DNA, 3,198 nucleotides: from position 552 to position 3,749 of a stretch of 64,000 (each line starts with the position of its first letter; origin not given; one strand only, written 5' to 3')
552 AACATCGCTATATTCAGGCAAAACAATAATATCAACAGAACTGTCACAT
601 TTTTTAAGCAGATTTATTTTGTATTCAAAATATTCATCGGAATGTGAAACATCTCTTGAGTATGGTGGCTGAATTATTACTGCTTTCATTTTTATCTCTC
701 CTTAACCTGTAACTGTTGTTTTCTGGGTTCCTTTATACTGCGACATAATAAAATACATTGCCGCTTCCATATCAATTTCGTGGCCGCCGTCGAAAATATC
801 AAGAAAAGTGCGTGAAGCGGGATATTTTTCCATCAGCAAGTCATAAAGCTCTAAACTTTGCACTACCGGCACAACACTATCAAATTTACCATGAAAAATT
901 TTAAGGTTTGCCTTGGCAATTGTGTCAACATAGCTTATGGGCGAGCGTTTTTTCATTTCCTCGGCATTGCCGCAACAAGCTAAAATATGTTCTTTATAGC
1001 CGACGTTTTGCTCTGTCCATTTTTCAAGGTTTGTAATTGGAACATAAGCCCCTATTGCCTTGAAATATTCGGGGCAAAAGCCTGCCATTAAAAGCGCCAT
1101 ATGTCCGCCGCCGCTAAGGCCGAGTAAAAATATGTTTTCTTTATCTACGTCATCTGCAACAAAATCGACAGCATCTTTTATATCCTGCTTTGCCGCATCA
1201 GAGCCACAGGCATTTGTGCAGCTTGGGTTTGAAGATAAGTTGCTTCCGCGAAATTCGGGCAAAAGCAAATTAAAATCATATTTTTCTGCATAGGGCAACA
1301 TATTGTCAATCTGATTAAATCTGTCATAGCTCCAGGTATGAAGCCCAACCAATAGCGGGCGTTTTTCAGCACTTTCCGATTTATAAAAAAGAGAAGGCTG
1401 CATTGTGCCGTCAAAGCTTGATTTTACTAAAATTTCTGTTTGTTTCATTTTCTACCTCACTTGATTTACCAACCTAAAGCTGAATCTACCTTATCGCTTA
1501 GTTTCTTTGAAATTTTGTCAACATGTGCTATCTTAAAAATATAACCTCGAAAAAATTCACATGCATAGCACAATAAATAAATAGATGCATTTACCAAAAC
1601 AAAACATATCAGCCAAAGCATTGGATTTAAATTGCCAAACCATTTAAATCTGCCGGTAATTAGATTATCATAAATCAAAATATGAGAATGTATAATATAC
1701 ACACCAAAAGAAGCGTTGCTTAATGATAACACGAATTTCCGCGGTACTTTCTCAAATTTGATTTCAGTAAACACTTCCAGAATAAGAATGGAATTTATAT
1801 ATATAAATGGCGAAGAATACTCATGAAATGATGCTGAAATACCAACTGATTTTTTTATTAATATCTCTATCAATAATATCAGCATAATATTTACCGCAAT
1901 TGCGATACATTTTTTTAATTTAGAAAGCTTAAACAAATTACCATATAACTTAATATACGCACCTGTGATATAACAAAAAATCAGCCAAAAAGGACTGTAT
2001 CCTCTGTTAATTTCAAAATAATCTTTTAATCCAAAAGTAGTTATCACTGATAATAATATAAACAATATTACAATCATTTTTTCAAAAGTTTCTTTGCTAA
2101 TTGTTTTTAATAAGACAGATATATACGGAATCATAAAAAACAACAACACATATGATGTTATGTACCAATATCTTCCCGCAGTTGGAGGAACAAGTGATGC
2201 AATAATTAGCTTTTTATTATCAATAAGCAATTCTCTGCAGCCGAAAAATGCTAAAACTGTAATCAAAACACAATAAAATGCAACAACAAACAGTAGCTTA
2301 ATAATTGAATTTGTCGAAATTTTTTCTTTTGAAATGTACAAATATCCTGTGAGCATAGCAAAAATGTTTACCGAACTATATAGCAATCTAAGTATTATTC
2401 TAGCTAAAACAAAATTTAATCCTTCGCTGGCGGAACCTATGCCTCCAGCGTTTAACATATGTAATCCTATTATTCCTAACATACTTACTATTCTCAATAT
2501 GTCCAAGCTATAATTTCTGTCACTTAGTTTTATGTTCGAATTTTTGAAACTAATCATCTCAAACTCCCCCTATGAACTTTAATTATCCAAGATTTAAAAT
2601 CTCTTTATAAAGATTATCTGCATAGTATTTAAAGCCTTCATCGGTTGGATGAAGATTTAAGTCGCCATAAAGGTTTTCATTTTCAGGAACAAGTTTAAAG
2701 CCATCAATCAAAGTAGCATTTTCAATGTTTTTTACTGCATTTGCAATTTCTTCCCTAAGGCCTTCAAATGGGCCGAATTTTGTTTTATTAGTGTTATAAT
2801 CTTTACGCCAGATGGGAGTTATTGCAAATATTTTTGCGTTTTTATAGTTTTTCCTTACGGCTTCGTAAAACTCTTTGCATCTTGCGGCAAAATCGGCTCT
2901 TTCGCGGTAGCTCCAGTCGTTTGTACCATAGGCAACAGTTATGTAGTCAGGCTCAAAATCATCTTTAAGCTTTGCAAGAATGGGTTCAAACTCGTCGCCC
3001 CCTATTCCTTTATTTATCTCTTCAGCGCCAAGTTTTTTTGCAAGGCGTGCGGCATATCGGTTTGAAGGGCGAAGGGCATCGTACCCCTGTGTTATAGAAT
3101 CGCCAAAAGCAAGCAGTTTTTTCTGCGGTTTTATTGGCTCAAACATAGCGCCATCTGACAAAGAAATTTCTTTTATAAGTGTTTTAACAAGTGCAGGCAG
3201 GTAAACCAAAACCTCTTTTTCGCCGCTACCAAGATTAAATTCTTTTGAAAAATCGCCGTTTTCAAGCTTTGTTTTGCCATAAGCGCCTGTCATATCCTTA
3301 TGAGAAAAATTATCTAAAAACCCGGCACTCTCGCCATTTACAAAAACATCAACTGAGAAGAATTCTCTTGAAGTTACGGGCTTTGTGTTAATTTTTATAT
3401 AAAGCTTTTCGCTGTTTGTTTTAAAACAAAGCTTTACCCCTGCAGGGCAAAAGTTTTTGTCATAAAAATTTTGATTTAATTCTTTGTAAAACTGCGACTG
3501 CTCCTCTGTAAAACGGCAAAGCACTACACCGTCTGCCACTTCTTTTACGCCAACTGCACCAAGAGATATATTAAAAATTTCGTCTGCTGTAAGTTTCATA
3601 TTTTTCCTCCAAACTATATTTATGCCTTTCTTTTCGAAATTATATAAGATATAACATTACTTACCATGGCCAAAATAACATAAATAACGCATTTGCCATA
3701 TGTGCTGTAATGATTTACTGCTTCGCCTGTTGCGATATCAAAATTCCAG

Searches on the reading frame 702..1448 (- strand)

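Call 44: search_protein_families(library=pfam, proteins=[window:702-1448:-])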
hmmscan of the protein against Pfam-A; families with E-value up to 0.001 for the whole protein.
window:702-1448:- (248 aa): 6 families
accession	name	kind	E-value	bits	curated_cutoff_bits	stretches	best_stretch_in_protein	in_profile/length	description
PF00326.27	Peptidase_S9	-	3.2e-15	56.6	22.6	1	88-227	46-191/213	Prolyl oligopeptidase family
PF20434.5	BD-FAE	-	1.3e-13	51.4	26.8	1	84-204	64-214/215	BD-FAE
PF00561.26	Abhydrolase_1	-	7.8e-08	32.7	25.8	1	45-139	15-104/245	alpha/beta hydrolase fold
PF10503.15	Esterase_PHB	-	0.00016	21.5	23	1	26-138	12-131/219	Esterase PHB depolymerase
PF12146.15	Hydrolase_4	-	0.0002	21.2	27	0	84-132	56-104/239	Serine aminopeptidase, S33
PF03959.19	FSH1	-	0.00033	20.8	21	1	85-225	80-201/211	Serine hydrolase (FSH1)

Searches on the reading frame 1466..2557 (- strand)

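Call 44: search_protein_families(library=pfam, proteins=[window:1466-2557:-])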
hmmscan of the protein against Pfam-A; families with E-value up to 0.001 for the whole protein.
window:1466-2557:- (363 aa): 1 family
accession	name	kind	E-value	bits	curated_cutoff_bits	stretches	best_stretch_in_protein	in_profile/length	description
PF01757.29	Acyl_transf_3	-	5.6e-22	78.7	31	1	15-328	1-323/326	Acyltransferase domain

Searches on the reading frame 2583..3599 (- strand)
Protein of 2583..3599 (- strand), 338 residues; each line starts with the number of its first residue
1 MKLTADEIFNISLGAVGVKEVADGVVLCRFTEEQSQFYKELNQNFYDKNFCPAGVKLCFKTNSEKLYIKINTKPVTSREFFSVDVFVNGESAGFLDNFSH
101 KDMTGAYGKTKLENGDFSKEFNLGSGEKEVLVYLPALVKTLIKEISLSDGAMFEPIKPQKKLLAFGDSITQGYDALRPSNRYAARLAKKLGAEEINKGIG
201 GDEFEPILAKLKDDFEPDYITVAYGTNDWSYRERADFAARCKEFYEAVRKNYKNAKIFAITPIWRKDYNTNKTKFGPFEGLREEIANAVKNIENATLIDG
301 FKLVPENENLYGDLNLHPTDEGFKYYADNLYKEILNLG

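Call 44: search_protein_families(library=pfam, proteins=[window:2583-3599:-])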
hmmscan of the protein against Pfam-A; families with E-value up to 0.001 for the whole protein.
window:2583-3599:- (338 aa): 4 families
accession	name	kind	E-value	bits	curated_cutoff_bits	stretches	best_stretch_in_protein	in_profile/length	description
PF13472.12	Lipase_GDSL_2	-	2.7e-24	87.1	32.9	1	164-323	1-176/178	GDSL-like Lipase/Acylhydrolase family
PF00657.28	Lipase_GDSL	-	6e-14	53.1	23.6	1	162-328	1-206/208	GDSL-like Lipase/Acylhydrolase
PF14606.12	Lipase_GDSL_3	-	5.8e-05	23.9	27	1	159-332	1-175/178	GDSL-like Lipase/Acylhydrolase family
PF14607.12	GxDLY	-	0.00079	19.7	27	0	36-146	29-139/146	N-terminus of Esterase_SGNH_hydro-type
